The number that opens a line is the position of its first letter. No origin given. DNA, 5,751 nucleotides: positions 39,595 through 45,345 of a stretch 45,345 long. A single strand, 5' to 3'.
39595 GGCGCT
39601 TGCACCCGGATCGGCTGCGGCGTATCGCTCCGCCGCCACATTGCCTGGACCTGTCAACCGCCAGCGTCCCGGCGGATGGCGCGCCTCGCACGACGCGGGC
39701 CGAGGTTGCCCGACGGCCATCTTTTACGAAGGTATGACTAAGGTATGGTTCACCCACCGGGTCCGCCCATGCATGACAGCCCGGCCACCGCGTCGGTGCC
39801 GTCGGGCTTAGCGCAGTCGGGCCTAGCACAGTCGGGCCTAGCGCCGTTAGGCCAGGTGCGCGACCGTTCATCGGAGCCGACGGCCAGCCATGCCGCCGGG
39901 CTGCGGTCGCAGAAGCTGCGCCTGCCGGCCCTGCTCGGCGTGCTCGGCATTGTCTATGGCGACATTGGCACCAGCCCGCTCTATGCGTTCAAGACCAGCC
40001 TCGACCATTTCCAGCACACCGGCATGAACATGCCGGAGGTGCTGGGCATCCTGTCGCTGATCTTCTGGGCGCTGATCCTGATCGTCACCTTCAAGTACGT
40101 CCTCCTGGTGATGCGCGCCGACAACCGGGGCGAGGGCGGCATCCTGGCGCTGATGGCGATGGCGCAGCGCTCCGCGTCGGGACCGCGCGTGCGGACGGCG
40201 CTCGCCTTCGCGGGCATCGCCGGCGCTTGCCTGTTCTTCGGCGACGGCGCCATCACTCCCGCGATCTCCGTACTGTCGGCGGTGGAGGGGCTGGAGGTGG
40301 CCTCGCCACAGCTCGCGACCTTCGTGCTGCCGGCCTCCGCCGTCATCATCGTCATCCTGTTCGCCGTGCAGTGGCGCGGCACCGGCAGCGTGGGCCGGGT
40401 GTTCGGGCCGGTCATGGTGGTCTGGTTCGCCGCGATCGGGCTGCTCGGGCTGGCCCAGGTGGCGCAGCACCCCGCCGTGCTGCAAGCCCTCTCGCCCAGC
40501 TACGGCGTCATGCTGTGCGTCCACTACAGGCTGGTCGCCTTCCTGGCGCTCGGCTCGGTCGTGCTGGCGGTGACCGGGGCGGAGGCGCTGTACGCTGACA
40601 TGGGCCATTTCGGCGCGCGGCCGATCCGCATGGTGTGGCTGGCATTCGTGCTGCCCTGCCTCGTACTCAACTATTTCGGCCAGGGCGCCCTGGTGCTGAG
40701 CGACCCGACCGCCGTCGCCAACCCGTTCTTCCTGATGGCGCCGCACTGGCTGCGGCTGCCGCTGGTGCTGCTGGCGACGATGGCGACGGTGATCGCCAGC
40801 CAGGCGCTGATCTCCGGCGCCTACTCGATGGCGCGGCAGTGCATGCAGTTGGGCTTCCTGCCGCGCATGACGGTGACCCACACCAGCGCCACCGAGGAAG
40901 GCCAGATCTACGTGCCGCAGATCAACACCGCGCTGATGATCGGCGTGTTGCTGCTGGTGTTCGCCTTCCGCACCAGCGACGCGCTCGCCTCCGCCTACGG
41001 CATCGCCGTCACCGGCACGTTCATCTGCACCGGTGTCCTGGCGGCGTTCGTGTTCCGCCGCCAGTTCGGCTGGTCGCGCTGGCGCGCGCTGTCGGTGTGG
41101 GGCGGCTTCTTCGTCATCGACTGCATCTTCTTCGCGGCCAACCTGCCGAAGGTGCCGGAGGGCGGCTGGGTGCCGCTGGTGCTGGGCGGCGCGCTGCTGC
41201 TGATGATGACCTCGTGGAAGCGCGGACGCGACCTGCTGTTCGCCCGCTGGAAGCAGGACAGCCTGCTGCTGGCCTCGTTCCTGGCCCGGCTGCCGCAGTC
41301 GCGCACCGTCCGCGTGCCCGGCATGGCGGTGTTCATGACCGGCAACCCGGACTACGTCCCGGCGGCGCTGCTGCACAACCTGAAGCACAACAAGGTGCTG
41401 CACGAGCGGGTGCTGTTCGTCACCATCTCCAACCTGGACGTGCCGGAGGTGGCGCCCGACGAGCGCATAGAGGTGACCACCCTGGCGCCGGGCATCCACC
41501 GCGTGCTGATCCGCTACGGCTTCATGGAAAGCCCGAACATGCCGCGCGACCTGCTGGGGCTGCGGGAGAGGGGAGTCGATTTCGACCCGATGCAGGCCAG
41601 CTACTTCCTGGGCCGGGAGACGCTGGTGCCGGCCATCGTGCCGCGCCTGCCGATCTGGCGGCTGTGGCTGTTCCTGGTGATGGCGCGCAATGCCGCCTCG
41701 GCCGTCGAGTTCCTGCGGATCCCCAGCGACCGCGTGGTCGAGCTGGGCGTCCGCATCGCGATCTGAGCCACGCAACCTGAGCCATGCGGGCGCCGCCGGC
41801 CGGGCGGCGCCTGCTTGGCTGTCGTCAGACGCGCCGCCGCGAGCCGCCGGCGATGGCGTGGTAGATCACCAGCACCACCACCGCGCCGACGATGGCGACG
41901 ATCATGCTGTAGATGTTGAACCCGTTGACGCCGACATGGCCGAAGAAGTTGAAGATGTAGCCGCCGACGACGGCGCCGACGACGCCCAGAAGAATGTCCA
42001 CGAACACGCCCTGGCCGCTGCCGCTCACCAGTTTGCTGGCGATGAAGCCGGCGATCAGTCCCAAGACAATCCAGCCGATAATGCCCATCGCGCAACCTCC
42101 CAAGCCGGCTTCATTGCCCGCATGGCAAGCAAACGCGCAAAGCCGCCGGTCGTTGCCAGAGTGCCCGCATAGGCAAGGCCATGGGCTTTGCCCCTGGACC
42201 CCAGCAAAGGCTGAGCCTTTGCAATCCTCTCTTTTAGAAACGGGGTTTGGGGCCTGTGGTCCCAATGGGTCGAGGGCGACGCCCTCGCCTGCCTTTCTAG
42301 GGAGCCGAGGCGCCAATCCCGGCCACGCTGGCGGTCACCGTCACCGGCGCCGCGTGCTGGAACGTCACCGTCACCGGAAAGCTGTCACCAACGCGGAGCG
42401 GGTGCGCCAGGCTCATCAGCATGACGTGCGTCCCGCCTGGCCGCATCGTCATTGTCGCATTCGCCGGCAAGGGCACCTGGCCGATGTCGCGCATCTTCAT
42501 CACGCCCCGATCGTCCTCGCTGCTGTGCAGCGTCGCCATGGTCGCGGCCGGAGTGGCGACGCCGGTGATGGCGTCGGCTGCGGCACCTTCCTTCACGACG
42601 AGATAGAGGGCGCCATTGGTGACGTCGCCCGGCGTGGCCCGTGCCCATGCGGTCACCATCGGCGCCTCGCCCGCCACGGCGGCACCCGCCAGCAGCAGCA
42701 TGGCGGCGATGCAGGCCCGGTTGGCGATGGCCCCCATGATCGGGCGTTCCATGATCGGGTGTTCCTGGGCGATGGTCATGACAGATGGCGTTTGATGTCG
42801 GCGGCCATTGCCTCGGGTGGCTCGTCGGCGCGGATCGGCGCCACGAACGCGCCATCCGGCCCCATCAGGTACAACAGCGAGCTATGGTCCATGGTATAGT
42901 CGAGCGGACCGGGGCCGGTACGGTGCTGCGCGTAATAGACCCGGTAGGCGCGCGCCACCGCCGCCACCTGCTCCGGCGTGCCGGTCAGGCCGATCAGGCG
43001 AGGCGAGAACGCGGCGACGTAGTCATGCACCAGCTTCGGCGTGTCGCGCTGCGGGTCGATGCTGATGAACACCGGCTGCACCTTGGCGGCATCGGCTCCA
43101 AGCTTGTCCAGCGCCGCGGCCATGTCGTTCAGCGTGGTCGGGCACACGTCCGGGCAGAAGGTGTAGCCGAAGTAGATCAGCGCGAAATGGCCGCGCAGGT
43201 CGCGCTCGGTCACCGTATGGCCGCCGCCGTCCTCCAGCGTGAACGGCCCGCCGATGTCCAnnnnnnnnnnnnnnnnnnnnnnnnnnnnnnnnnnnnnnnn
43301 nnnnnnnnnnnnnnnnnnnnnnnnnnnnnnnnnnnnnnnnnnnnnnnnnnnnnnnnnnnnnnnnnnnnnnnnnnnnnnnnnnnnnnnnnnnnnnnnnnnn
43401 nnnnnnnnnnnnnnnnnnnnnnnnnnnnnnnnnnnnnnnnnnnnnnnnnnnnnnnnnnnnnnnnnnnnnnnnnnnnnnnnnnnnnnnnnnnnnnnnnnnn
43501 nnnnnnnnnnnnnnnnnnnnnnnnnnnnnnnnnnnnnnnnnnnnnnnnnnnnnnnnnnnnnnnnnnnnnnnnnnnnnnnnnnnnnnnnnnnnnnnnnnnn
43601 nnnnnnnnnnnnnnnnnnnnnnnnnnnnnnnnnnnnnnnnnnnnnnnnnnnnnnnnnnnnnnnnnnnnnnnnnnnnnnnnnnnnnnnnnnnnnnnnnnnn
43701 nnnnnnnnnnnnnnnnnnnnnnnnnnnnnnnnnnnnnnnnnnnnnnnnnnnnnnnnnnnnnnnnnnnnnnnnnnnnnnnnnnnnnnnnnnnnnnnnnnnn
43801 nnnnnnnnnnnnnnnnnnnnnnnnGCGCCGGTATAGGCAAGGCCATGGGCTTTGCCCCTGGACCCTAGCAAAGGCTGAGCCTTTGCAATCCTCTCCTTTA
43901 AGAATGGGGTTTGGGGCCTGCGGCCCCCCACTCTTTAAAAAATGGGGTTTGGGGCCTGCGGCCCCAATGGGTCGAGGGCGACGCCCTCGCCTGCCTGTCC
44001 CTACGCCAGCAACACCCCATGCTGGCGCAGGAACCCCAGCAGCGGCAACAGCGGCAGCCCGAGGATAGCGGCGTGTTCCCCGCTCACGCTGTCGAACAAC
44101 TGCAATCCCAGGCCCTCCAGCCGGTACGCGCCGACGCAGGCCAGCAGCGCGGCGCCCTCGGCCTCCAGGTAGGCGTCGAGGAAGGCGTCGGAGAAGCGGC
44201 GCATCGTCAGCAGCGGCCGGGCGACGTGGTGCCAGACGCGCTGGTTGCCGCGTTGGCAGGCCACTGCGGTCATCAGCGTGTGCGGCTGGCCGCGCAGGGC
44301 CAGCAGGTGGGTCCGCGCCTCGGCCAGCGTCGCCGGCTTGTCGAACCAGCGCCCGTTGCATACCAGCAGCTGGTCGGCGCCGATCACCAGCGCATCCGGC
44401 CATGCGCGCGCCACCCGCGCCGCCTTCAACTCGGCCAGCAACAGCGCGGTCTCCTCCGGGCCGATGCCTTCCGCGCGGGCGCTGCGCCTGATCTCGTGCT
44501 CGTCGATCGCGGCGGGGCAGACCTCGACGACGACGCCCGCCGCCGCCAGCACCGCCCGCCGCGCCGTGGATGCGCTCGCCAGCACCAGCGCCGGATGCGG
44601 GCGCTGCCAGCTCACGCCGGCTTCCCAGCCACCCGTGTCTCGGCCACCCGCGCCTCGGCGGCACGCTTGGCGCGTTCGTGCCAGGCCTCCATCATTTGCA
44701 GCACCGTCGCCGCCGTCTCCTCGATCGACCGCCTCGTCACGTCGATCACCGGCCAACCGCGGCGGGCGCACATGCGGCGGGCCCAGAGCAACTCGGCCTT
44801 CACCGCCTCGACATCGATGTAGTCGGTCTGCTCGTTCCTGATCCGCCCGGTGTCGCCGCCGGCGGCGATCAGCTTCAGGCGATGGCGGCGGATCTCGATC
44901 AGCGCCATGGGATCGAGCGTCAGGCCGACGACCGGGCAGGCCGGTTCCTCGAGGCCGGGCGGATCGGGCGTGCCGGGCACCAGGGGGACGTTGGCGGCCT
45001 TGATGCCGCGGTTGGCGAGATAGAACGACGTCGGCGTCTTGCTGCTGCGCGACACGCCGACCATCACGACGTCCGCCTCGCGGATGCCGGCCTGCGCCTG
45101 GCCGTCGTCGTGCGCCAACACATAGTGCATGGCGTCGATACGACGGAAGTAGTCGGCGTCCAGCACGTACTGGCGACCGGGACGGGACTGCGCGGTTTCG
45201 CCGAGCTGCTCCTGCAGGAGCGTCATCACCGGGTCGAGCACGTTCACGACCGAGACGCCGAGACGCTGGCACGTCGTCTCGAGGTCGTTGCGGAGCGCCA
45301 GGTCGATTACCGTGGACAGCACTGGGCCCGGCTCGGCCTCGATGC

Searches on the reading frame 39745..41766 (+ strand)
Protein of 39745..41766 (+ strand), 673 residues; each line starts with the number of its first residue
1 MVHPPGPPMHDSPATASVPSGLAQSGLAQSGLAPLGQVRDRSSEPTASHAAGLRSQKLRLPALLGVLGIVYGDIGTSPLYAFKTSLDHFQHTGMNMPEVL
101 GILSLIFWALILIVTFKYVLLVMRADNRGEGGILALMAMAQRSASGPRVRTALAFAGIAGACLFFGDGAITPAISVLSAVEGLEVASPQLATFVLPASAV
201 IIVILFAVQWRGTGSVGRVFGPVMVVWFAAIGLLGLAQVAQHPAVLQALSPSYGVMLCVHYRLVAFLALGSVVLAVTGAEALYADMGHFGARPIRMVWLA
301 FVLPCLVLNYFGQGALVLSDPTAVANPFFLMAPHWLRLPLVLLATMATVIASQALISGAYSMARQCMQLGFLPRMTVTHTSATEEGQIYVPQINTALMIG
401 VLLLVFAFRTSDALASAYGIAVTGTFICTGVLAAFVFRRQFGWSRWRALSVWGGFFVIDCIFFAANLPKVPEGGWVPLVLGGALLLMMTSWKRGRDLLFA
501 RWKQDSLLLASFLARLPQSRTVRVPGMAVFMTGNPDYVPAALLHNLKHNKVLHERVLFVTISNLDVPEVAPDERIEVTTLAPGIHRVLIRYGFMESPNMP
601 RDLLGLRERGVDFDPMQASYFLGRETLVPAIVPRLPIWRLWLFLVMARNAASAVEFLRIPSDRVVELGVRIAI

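Call 14: search_protein_families(library=pfam, proteins=[window:39745-41766:+], max_evalue=0.001)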
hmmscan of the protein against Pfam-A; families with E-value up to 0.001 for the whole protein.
window:39745-41766:+ (673 aa): 2 families
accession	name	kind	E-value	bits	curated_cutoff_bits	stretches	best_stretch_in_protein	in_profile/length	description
PF02705.21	K_trans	-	5.7e-181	602.4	24.8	1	64-513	3-452/454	K+ potassium transporter integral membrane domain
PF22776.1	K_trans_C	-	2.5e-50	170.7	24.8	1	525-673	1-151/151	K+ potassium transporter C-terminal domain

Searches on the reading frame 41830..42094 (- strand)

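Call 78: search_protein_families(library=pfam, proteins=[window:41830-42094:-], max_evalue=0.01)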
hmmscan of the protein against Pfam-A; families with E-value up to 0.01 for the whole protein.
window:41830-42094:- (88 aa): 1 family
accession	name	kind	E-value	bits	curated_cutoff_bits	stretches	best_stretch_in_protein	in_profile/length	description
PF04226.18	Transgly_assoc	-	4.8e-14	52.7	25.3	1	34-82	1-48/49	Transglycosylase associated protein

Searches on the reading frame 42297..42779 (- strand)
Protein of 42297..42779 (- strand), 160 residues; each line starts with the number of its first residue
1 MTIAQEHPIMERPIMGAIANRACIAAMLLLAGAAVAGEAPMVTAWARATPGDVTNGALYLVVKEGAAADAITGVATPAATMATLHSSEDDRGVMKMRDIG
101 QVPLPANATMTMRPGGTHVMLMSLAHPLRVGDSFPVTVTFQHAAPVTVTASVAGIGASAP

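Call 14: search_protein_families(library=pfam, proteins=[window:42297-42779:-], max_evalue=0.001)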
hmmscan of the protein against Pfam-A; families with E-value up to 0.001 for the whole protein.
window:42297-42779:- (160 aa): 1 family
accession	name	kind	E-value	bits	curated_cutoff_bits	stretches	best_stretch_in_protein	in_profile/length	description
PF04314.18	PCuAC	-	3.6e-31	107.7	29.4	1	43-148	3-109/109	Copper chaperone PCu(A)C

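Call 49: find_homologous_proteins(query=window:42297-42779:-, max_evalue=1e-30)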
Query window:42297-42779:- (160 aa): 8 proteins with E <= 1e-30 among 734 candidates.
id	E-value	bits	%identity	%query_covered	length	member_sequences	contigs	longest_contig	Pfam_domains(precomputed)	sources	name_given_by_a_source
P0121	8.5e-94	330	100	100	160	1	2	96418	PF04314.19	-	-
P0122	2.0e-63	231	85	86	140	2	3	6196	PF04314.19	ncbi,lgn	-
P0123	6.2e-35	139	61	73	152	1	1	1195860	PF04314.19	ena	-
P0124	4.5e-34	136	52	94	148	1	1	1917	PF04314.19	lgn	-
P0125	6.6e-34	135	60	73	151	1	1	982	PF04314.19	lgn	-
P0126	2.5e-33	133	62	73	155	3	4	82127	PF04314.19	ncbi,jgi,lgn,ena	-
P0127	5.5e-33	132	56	73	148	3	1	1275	PF04314.19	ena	-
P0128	6.0e-32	129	54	73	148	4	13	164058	PF04314.19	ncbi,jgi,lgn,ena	-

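Call 50: find_encoding_contigs(protein=P0122, flank=6000, max_places=3)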
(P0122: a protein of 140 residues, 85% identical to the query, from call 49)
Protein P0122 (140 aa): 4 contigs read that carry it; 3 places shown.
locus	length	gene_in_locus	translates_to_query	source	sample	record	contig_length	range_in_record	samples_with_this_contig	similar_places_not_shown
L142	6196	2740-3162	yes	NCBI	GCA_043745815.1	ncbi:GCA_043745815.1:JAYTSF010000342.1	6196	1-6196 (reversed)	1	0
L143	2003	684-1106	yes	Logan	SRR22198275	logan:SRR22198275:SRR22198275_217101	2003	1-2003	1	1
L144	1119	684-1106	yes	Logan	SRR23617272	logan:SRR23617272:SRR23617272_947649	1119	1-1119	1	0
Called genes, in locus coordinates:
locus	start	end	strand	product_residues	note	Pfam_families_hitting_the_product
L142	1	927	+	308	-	?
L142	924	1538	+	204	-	PF02545:Maf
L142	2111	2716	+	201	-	PF00578:AhpC-TSA (weak), PF02630:SCO1-SenC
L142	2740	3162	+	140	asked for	PF04314:LpqE-like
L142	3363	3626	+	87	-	PF04226:Transgly_assoc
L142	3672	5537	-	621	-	PF02705:K_trans, PF22776:K_trans_C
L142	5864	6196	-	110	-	?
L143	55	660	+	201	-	PF00578:AhpC-TSA (weak), PF02630:SCO1-SenC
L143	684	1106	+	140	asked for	PF04314:LpqE-like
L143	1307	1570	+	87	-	PF04226:Transgly_assoc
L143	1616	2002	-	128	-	?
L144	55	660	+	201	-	PF00578:AhpC-TSA (weak), PF02630:SCO1-SenC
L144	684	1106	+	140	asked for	PF04314:LpqE-like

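Call 51: find_encoding_contigs(protein=P0123, flank=5000, max_places=1)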
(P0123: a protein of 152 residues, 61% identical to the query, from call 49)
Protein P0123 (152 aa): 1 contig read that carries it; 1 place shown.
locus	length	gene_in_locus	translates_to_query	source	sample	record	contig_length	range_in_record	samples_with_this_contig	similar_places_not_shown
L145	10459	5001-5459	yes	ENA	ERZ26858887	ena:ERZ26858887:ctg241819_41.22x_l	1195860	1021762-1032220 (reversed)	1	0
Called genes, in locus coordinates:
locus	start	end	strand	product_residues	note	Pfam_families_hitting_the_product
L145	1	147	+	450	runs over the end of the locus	PF05221:AdoHcyase, PF00670:AdoHcyase_NAD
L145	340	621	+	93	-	-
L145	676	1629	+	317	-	PF03631:Virul_fac_BrkB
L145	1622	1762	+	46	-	-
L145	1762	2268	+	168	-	-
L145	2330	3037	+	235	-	PF01144:CoA_trans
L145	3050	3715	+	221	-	PF01144:CoA_trans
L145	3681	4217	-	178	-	-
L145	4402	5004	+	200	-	PF02630:SCO1-SenC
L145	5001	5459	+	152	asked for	PF04314:LpqE-like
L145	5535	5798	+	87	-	PF04226:Transgly_assoc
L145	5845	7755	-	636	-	PF02705:K_trans, PF22776:K_trans_C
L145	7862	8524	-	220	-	PF01168:Ala_racemase_N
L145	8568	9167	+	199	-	PF02581:TMP-TENI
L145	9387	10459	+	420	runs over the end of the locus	PF13609:Porin_4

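Call 82: find_encoding_contigs(protein=P0121, flank=10000, max_places=2)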
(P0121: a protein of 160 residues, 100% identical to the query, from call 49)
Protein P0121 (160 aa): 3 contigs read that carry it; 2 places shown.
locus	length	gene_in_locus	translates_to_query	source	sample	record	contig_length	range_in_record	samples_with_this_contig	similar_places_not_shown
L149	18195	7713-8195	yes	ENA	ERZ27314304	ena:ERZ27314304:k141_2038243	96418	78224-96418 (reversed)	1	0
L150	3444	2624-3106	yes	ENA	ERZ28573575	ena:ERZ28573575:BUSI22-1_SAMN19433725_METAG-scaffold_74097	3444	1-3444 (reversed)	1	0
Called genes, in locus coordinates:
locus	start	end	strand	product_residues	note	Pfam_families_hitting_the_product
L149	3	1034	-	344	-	?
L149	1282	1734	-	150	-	PF03653:UPF0093, PF05425:CopD (weak)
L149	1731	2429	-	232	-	PF00702:Hydrolase, PF13419:HAD_2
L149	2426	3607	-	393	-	-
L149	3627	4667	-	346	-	PF01208:URO-D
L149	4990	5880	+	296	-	PF03618:Kinase-PPPase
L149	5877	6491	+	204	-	PF02545:Maf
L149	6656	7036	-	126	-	-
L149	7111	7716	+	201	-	PF00578:AhpC-TSA, PF02630:SCO1-SenC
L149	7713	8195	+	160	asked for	PF04314:LpqE-like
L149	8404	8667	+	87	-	-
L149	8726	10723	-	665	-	PF02705:K_trans, PF22776:K_trans_C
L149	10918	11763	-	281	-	PF01168:Ala_racemase_N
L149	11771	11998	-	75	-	-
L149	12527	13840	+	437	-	PF13609:Porin_4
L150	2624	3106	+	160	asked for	PF04314:LpqE-like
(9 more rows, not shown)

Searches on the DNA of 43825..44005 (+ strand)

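Call 75: search_dna_similar(query=window:43825-44005:+, collection=phages, mode=distant, max_evalue=0.001, max_rows=10)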
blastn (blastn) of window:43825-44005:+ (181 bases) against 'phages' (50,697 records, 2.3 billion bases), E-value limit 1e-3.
No match.

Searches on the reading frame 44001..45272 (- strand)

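Call 14: search_protein_families(library=pfam, proteins=[window:44001-45272:-], max_evalue=0.001)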
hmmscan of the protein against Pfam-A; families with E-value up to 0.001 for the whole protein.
window:44001-45272:- (423 aa): 1 family
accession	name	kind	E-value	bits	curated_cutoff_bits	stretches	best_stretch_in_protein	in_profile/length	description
PF02545.19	Maf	-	1.8e-40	139.1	27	1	229-417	2-186/187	Maf-like protein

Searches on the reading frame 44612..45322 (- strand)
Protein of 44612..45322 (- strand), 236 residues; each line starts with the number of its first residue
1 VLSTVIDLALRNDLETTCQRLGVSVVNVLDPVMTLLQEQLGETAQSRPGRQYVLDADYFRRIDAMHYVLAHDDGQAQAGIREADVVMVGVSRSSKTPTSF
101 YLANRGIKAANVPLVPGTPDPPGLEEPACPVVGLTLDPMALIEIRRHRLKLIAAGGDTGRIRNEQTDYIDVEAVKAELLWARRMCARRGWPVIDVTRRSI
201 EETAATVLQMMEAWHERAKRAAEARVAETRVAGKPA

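Call 78: search_protein_families(library=pfam, proteins=[window:44612-45322:-], max_evalue=0.01)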
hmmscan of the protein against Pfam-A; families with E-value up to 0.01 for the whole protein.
window:44612-45322:- (236 aa): 1 family
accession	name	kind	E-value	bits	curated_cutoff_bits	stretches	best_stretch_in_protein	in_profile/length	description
PF03618.20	Kinase-PPPase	-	1.5e-67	228.4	23.5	1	2-208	57-256/256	Kinase/pyrophosphorylase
